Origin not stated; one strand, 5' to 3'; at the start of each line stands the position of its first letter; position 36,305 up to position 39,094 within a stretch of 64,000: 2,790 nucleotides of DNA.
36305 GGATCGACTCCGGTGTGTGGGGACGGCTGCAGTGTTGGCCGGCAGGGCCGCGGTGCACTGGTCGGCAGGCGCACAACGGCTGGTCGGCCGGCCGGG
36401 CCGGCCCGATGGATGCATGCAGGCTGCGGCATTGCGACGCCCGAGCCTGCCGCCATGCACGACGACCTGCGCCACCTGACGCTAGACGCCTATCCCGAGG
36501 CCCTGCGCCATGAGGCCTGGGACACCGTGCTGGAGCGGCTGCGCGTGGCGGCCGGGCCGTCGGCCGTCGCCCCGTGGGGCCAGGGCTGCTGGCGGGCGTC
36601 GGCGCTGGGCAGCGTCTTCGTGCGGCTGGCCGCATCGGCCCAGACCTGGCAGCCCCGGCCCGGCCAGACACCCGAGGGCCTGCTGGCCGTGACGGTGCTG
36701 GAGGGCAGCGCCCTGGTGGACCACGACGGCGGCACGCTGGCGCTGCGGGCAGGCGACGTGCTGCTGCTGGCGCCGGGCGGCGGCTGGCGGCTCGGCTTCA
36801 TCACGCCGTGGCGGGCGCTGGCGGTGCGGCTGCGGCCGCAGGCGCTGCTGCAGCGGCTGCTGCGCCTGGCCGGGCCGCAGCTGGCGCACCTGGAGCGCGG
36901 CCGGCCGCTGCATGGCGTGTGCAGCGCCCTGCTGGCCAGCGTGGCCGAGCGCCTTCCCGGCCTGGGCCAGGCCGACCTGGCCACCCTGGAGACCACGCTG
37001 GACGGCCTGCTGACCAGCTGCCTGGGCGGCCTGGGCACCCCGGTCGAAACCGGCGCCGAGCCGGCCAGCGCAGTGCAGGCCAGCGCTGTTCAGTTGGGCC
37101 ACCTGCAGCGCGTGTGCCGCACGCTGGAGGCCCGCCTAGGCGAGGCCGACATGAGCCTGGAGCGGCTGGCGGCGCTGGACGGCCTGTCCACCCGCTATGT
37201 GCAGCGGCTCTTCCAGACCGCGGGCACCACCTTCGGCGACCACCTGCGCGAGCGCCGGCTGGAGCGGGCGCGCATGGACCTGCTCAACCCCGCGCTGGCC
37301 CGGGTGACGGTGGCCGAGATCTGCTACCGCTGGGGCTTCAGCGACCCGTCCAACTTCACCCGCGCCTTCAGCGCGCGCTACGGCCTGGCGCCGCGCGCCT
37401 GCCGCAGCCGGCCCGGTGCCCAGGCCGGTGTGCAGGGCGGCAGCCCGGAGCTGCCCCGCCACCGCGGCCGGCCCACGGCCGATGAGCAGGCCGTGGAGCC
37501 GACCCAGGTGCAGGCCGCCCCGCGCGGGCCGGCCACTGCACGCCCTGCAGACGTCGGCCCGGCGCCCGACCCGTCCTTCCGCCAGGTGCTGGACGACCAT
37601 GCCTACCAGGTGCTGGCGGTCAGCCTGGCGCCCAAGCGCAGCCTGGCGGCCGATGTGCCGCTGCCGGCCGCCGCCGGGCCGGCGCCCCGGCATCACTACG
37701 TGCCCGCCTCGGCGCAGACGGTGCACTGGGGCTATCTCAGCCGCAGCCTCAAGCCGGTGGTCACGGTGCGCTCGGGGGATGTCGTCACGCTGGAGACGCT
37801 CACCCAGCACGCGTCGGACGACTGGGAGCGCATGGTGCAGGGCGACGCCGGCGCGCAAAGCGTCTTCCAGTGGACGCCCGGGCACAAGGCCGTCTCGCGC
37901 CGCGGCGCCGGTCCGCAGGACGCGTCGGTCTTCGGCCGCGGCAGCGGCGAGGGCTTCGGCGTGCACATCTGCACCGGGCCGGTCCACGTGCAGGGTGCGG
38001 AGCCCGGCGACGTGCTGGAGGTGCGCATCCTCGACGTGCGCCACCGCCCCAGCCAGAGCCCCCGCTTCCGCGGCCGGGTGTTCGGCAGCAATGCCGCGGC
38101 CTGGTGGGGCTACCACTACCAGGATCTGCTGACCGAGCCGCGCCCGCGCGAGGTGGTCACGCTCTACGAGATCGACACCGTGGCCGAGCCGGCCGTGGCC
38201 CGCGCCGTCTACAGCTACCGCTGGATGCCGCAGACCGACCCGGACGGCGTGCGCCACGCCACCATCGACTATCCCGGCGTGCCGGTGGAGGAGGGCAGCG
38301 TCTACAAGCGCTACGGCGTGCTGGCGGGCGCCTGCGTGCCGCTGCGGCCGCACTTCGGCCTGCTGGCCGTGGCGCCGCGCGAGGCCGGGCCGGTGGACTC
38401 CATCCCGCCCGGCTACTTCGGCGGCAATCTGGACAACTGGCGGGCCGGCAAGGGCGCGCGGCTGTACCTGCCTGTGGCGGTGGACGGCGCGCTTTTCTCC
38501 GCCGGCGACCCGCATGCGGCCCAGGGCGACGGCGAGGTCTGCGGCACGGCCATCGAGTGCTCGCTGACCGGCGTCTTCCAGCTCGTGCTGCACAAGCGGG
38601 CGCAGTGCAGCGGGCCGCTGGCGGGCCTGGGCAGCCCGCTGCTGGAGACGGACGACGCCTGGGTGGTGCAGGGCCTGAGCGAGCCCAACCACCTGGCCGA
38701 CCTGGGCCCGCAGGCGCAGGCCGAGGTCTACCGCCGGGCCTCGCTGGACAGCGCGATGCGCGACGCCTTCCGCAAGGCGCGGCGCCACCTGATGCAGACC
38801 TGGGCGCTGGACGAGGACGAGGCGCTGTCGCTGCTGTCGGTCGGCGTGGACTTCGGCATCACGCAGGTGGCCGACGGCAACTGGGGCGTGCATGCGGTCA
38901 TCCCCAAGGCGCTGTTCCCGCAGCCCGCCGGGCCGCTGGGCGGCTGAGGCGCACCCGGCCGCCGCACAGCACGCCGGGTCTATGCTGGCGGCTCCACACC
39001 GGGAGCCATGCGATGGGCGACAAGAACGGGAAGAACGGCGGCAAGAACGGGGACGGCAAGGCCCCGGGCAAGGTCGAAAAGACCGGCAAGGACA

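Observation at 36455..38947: AraC-type regulator fused in frame to an acetamidase/formamidase-like domain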

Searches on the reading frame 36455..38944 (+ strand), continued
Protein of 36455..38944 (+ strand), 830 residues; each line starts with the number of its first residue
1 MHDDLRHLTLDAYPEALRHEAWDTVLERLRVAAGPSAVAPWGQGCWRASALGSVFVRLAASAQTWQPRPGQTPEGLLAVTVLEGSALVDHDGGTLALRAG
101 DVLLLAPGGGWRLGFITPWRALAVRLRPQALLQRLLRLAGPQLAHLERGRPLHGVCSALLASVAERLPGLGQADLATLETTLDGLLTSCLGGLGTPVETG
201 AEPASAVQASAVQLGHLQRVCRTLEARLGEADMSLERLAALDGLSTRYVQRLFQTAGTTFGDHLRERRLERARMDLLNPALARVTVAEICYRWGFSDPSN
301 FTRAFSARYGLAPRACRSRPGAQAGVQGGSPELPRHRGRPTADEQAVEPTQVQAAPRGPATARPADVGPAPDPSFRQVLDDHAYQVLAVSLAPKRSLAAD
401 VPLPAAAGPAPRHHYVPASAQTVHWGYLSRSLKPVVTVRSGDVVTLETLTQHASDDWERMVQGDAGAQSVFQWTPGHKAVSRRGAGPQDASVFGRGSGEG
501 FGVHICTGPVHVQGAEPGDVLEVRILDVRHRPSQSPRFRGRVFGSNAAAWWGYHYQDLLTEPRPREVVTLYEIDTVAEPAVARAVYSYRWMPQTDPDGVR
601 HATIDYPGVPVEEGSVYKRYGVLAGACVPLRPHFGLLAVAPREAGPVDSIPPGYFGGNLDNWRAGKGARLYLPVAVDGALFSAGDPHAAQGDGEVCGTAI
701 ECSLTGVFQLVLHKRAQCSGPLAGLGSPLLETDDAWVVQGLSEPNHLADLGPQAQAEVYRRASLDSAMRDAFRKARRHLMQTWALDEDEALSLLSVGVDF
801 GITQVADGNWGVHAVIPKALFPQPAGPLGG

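Call 66: fold_search(model_id=the predicted structure, library=pdb)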
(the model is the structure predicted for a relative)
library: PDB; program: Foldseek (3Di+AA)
matches with E <= 10: 978; with E <= 0.001: 70
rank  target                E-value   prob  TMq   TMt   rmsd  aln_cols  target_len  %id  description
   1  3b9t_B                3.1e-48  1.00  0.47  0.91   2.9       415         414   60  Crystal structure of predicted acetamidase/formamidase (YP_546212.1) from Methylobacillus flagellatus KT at 1.58 A res (released 2007-11-20)
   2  3b9t_D                2.6e-47  1.00  0.47  0.91   2.9       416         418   60  Crystal structure of predicted acetamidase/formamidase (YP_546212.1) from Methylobacillus flagellatus KT at 1.58 A res (released 2007-11-20)
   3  3b9t_A                2.9e-47  1.00  0.47  0.91   3.1       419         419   60  Crystal structure of predicted acetamidase/formamidase (YP_546212.1) from Methylobacillus flagellatus KT at 1.58 A res (released 2007-11-20)
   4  5ubu_D                2.4e-18  1.00  0.31  0.75   6.9       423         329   21  2.75 Angstrom Resolution Crystal Structure of Acetamidase from Yersinia enterocolitica. (released 2017-01-04)
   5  5ubu_A                2.5e-18  1.00  0.31  0.75   6.9       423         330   21  2.75 Angstrom Resolution Crystal Structure of Acetamidase from Yersinia enterocolitica. (released 2017-01-04)
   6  5ubu_B                3.7e-18  1.00  0.31  0.75   6.9       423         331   21  2.75 Angstrom Resolution Crystal Structure of Acetamidase from Yersinia enterocolitica. (released 2017-01-04)
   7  2ii1_C                7.7e-18  1.00  0.30  0.79   6.2       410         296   21  Crystal structure of Acetamidase (10172637) from Bacillus Halodurans at 1.95 A resolution (released 2006-12-05)
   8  3tkk_A                1.3e-17  1.00  0.30  0.76   7.3       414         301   20  Crystal Structure Analysis of a recombinant predicted acetamidase/ formamidase from the thermophile thermoanaerobacter (released 2011-11-16)
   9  2ii1_B                1.5e-17  1.00  0.31  0.81   6.1       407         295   23  Crystal structure of Acetamidase (10172637) from Bacillus Halodurans at 1.95 A resolution (released 2006-12-05)
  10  2f4l_C                2.8e-17  1.00  0.29  0.82   5.6       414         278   21  Crystal structure of a putative acetamidase (tm0119) from thermotoga maritima msb8 at 2.50 A resolution (released 2005-12-06)
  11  2ii1_D                3.0e-17  1.00  0.30  0.79   5.7       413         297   22  Crystal structure of Acetamidase (10172637) from Bacillus Halodurans at 1.95 A resolution (released 2006-12-05)
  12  2ii1_A                4.1e-17  1.00  0.30  0.80   6.0       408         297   22  Crystal structure of Acetamidase (10172637) from Bacillus Halodurans at 1.95 A resolution (released 2006-12-05)
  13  2f4l_A                5.1e-17  1.00  0.29  0.84   5.3       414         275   21  Crystal structure of a putative acetamidase (tm0119) from thermotoga maritima msb8 at 2.50 A resolution (released 2005-12-06)
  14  2f4l_B                6.2e-17  1.00  0.30  0.85   5.5       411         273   21  Crystal structure of a putative acetamidase (tm0119) from thermotoga maritima msb8 at 2.50 A resolution (released 2005-12-06)
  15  2f4l_D                8.1e-17  1.00  0.29  0.84   5.6       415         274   21  Crystal structure of a putative acetamidase (tm0119) from thermotoga maritima msb8 at 2.50 A resolution (released 2005-12-06)
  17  5nla                  2.4e-11  1.00  0.19  0.55  11.8       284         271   14  Crystal structure of the AraC-like transcriptional activator CuxR (released 2017-05-31)
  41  2arc_B                8.5e-06  1.00  0.13  0.55   3.4       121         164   21  ESCHERICHIA COLI REGULATORY PROTEIN ARAC COMPLEXED WITH L-ARABINOSE (released 1997-05-15)
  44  2arc_A                1.2e-05  1.00  0.13  0.58   8.4       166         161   20  ESCHERICHIA COLI REGULATORY PROTEIN ARAC COMPLEXED WITH L-ARABINOSE (released 1997-05-15)
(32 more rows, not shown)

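Call 68: search_protein_families(library=pfam, proteins=[L056:4289-7537:-, L056:10908-12134:-, L056:12212-14578:-, L056:4286-5623:+, L056:5771-7054:+], max_evalue=0.0001)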
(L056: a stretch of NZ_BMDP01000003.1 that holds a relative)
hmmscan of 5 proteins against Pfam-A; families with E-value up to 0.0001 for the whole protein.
L056:4289-7537:- (1082 aa): 1 family
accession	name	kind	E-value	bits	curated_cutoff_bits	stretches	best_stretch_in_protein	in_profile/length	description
PF00873.25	ACR_tran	-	1.2e-204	682.4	28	1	19-1057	1-1020/1021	AcrB/AcrD/AcrF family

L056:10908-12134:- (408 aa): 2 families
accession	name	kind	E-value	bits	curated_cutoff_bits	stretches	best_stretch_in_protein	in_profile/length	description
PF03929.21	PepSY_TM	-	1.7e-63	215.6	28.8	1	11-361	2-295/295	PepSY-associated TM region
PF16357.10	PepSY_TM_like_2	-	4.7e-05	23.9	27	0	5-169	5-169/197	Putative PepSY_TM-like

L056:12212-14578:- (788 aa): 3 families
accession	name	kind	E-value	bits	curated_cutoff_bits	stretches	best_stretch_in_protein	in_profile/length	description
PF00593.30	TonB_dep_Rec_b-barrel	-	1e-45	157.9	27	1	356-758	33-436/436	TonB dependent receptor-like, beta-barrel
PF07715.20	Plug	-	7.4e-18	65.5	23.9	1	150-245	3-104/107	TonB-dependent Receptor Plug Domain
PF07660.19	STN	-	4.5e-06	26.8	28.4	1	56-104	3-52/52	Secretin and TonB N terminus short domain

L056:4286-5623:+ (446 aa): 0 families

L056:5771-7054:+ (428 aa): 0 families

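Call 85: search_protein_representatives(protein=window:36455-38944:+)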
Query: 830 residues. Proteins with E-value up to 0.001 (for the whole library): 26162; up to 1e-10: 5666; up to 1e-30: 298. The best 150 are listed.
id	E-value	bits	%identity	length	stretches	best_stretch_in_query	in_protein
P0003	0.0e+00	1035.8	62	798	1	1-827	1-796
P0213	3.9e-211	720.0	47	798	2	410-823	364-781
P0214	3.2e-208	710.3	48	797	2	393-822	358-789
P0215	4.2e-197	673.5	46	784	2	413-821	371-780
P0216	1.8e-194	664.8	49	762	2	408-821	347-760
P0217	1.5e-186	638.6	64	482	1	401-822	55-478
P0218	8.9e-167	573.2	65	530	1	437-821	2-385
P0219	3.1e-146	505.2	67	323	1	503-821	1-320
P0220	7.2e-132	457.7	53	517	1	410-822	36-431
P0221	8.6e-131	454.2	46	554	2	583-825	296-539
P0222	3.3e-130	452.2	66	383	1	423-707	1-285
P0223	1.6e-129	450.0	46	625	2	399-660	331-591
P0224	2.0e-129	449.7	62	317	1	412-725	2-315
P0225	4.0e-115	402.3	59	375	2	404-607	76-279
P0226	6.1e-107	375.3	62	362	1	401-654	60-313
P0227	1.4e-102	360.8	42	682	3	628-822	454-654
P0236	1.3e-88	314.7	35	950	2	412-820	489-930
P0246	2.6e-78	280.6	38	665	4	8-322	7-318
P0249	5.0e-76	273.0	41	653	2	406-547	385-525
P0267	2.9e-59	217.6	38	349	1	5-321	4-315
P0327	4.1e-45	170.7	54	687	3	410-494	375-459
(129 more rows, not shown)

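Call 86: search_protein_families(library=pfam, proteins=[P0236, P0227, P0246, P0249, P0327, P0267, P0060], max_evalue=0.0001)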
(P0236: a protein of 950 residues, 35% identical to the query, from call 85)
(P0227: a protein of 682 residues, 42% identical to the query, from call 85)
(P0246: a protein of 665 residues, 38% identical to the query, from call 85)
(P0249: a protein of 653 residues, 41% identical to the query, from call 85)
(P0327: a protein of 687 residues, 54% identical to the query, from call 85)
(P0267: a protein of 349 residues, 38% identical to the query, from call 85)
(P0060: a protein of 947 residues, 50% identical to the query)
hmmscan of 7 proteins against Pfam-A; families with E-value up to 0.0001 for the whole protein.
P0236 (950 aa): 1 family
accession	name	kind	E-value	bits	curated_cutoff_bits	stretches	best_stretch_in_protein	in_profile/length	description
PF03069.20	FmdA_AmdA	-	3.4e-36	125.4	27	2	570-832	64-304/373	Acetamidase/Formamidase family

P0227 (682 aa): 1 family
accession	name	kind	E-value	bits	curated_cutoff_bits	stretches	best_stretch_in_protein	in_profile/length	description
PF03069.20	FmdA_AmdA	-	6.5e-46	157.4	27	2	476-653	204-371/373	Acetamidase/Formamidase family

P0246 (665 aa): 4 families
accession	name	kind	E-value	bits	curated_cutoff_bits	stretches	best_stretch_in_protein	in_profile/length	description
PF12833.13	HTH_18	-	4.9e-20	72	33.6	1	235-314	2-79/80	Helix-turn-helix domain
PF00165.29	HTH_AraC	-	3.4e-10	40.2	26.6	1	280-314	9-42/42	Bacterial regulatory helix-turn-helix proteins, AraC family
PF14525.12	AraC_binding_2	-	6.9e-10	39.3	27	1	37-179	19-159/173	AraC-binding-like domain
PF03069.20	FmdA_AmdA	-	7.4e-08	32.1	27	0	420-524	59-157/373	Acetamidase/Formamidase family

P0249 (653 aa): 4 families
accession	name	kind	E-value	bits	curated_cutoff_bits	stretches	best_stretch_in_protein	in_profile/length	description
PF12833.13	HTH_18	-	2.6e-20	72.9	33.6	1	259-339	2-80/80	Helix-turn-helix domain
PF00165.29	HTH_AraC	-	8.6e-09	35.8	26.6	1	304-338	9-42/42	Bacterial regulatory helix-turn-helix proteins, AraC family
PF03069.20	FmdA_AmdA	-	2e-08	34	27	1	481-559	64-136/373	Acetamidase/Formamidase family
PF14525.12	AraC_binding_2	-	3.9e-07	30.4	27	1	82-218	32-170/173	AraC-binding-like domain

P0327 (687 aa): 0 families

P0267 (349 aa): 3 families
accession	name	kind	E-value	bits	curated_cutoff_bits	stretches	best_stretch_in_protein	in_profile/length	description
PF12833.13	HTH_18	-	2.3e-19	69.9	33.6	1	232-312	1-79/80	Helix-turn-helix domain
PF00165.29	HTH_AraC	-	3.5e-17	62.5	26.6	2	275-311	6-41/42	Bacterial regulatory helix-turn-helix proteins, AraC family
PF14525.12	AraC_binding_2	-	5.8e-11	42.8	27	1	72-192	50-172/173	AraC-binding-like domain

P0060 (947 aa): 7 families
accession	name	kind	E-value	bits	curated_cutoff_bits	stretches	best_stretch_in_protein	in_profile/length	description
PF11937.13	DUF3455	-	5.1e-21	76.2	25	1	754-862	1-130/157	Protein of unknown function (DUF3455)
PF12833.13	HTH_18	-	8.3e-18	64.9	33.6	1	244-323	2-79/80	Helix-turn-helix domain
PF08281.18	Sigma70_r4_2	-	2.3e-13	50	25.7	1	895-942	7-54/54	Sigma-70, region 4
PF14525.12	AraC_binding_2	-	1e-10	42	27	1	75-197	48-172/173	AraC-binding-like domain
PF00165.29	HTH_AraC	-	8.7e-10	38.9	26.6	1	289-322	9-41/42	Bacterial regulatory helix-turn-helix proteins, AraC family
PF04545.22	Sigma70_r4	-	4.4e-09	36.2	24.1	1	895-944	1-50/50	Sigma-70, region 4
PF03069.20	FmdA_AmdA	-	1.4e-06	28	27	1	487-524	64-101/373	Acetamidase/Formamidase family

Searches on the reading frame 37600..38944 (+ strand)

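Call 11: search_solved_structures(query=window:37600-38944:+, max_evalue=0.01, show_alignments=2)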
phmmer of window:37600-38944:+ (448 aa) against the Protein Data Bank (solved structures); distinct sequences matched with E-value up to 0.01: 0.
